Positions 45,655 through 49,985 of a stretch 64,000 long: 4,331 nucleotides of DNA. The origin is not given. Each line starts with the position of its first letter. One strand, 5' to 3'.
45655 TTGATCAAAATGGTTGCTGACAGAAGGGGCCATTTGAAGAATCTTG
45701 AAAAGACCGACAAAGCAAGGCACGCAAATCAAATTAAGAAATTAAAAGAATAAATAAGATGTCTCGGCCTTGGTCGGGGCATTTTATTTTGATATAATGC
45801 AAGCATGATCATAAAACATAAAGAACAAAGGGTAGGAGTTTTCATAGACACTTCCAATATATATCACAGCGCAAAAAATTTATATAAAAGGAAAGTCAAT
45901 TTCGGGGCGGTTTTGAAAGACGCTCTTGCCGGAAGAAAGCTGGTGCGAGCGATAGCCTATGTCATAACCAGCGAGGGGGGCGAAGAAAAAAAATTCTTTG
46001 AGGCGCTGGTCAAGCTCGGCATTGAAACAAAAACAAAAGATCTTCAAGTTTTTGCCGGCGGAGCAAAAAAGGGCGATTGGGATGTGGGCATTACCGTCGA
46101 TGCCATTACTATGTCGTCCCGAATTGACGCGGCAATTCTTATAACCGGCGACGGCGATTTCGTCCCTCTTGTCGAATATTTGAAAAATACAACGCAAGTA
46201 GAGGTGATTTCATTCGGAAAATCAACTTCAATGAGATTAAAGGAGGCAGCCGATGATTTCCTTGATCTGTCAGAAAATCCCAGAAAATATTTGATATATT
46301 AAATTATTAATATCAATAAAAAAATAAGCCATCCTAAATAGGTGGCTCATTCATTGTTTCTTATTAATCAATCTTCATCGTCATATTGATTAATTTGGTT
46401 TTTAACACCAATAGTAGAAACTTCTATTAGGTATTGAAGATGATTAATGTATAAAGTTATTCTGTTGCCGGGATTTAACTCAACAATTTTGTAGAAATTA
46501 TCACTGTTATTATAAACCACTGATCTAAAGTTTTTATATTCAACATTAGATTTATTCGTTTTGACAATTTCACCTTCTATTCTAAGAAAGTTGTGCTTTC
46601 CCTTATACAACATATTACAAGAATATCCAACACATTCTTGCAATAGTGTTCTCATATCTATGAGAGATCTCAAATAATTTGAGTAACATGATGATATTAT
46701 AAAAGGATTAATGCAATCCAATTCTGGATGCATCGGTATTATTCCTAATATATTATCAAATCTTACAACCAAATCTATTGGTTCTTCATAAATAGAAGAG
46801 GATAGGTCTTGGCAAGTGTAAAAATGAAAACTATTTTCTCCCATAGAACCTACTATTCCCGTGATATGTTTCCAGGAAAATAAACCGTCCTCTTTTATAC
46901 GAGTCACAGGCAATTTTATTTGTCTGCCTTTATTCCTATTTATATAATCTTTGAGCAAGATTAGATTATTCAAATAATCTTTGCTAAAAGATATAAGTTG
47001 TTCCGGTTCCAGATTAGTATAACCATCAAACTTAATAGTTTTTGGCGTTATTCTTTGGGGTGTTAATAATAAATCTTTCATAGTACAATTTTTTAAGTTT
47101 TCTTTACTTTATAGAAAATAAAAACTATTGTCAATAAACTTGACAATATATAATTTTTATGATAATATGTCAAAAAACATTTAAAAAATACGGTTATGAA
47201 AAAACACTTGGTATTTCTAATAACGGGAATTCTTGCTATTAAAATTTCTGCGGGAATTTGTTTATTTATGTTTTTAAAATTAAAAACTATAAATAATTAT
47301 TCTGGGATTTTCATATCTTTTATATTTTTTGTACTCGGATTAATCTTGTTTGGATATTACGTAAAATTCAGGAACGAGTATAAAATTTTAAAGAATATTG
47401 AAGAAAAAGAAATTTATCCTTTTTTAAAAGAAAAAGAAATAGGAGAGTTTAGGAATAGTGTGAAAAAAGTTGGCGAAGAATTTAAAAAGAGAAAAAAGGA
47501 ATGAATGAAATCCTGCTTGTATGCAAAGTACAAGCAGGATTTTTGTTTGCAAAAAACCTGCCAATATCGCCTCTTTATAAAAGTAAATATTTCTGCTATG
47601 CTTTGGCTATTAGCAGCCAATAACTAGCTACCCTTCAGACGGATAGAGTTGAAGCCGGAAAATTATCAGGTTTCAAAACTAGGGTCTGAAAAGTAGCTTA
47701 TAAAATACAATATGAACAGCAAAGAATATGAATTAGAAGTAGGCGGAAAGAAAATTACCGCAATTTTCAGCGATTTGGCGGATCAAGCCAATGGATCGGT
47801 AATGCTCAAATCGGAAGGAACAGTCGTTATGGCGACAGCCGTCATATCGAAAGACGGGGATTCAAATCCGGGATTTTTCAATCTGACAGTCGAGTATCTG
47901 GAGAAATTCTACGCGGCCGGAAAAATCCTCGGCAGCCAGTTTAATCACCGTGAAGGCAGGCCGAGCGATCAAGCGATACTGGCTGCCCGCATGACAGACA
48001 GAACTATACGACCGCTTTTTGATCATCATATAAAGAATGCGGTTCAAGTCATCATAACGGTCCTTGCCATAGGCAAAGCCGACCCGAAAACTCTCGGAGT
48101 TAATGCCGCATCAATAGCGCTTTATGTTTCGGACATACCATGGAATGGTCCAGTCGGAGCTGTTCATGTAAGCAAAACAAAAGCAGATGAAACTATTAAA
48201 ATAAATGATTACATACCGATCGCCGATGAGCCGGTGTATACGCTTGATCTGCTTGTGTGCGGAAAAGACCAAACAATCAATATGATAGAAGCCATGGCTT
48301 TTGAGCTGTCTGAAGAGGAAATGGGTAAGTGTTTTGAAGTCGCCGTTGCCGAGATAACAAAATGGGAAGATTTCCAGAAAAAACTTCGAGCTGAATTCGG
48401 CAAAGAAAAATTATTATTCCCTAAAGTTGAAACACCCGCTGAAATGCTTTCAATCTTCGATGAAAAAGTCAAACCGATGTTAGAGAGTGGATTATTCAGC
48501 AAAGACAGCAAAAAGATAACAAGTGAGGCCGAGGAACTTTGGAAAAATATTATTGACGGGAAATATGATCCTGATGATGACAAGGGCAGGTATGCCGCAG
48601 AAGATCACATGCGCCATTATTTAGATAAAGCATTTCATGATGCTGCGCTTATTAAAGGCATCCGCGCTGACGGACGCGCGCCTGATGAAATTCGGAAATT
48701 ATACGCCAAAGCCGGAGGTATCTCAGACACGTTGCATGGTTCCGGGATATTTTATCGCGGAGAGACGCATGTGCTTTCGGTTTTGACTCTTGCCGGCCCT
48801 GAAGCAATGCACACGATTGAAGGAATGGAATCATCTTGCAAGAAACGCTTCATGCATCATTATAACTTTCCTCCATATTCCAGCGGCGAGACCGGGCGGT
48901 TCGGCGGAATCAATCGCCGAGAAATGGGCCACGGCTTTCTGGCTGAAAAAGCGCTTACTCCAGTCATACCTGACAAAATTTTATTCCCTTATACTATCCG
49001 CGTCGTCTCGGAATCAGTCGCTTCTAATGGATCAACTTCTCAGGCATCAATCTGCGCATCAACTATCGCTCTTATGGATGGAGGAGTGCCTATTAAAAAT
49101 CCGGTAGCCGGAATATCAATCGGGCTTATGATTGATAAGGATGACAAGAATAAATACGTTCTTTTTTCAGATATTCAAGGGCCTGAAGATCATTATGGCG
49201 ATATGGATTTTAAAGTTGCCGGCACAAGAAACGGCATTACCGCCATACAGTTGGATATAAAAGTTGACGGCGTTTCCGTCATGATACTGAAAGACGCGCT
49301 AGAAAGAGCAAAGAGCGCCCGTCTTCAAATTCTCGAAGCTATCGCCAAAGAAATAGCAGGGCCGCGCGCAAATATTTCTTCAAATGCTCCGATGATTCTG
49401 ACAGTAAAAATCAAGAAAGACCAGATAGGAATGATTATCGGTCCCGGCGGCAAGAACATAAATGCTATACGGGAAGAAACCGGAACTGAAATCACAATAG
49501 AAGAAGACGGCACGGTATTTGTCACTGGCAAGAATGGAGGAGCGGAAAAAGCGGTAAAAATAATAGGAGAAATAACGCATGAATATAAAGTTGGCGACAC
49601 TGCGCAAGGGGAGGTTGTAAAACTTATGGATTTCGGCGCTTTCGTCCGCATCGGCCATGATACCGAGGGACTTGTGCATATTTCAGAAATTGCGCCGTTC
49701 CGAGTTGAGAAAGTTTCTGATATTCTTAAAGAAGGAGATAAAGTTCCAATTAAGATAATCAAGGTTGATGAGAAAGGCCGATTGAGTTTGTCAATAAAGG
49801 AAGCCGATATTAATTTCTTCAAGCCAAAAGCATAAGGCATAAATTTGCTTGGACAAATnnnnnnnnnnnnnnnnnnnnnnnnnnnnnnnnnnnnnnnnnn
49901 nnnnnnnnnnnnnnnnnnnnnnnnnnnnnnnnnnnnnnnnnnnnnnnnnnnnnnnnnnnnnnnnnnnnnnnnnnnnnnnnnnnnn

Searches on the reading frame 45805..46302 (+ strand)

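Call 21: search_protein_families(library=pfam, proteins=[window:45805-46302:+])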
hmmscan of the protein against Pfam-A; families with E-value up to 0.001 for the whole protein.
window:45805-46302:+ (165 aa): 1 family
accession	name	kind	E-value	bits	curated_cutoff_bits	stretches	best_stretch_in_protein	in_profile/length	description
PF01936.24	NYN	-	2.8e-33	115.9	24.2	1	9-155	1-144/145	NYN domain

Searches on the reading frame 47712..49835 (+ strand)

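Call 21: search_protein_families(library=pfam, proteins=[window:47712-49835:+])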
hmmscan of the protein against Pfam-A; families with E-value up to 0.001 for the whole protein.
window:47712-49835:+ (707 aa): 7 families
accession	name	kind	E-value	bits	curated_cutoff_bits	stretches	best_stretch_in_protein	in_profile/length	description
PF01138.27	RNase_PH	-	4.8e-42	143.9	25.5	2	14-143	4-130/130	3' exoribonuclease family, domain 1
PF00575.29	S1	-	7.6e-19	68.3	22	1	625-696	2-74/74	S1 RNA binding domain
PF00013.35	KH_1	-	1e-12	48.1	21.5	1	563-619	2-65/66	KH domain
PF03725.20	RNase_PH_C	-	1.5e-05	25.3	20.8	0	463-535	1-66/67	3' exoribonuclease family, domain 2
PF07650.23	KH_2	-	1.5e-05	25.2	22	1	560-604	24-68/78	KH domain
PF22675.2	KH-I_KHDC4-BBP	-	3.7e-05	23.9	30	1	572-609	8-45/76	KHDC4/BBP-like, KH-domain type I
PF13083.13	KH_KhpA-B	-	0.001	19.4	32.1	0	544-587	7-55/73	KhpA/KhpB, KH domain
